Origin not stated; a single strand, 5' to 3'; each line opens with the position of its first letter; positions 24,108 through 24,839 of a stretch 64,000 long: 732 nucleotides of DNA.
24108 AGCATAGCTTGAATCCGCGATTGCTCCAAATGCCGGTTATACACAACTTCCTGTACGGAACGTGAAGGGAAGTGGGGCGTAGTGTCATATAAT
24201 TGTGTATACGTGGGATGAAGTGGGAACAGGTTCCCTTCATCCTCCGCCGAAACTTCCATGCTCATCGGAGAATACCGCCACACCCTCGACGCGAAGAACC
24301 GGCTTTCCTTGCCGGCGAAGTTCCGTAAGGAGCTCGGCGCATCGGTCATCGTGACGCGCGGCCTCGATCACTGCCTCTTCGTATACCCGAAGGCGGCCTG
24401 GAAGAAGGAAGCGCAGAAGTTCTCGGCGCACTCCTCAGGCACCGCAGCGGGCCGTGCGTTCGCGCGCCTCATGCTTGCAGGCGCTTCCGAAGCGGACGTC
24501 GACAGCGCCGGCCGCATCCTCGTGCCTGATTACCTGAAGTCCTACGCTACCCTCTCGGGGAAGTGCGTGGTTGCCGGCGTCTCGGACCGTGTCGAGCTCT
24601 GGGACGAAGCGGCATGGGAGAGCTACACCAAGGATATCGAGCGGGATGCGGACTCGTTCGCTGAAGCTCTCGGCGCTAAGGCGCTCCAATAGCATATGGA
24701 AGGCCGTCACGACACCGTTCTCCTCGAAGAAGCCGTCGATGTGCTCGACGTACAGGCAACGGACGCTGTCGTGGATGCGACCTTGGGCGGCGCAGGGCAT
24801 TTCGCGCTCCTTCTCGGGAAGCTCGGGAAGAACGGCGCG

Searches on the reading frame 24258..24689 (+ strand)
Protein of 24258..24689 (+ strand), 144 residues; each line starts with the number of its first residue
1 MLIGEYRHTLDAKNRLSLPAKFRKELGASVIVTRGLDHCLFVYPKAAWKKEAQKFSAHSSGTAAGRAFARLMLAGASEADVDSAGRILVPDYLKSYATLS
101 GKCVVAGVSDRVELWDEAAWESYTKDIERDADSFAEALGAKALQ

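Call 35: search_protein_families(library=pfam, proteins=[window:24258-24689:+], max_evalue=0.001)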
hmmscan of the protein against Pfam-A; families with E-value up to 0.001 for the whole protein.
window:24258-24689:+ (144 aa): 1 family
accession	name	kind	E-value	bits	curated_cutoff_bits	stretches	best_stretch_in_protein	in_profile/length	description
PF02381.23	MraZ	-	1.1e-37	128.3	23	2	1-70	1-71/72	MraZ protein, putative antitoxin-like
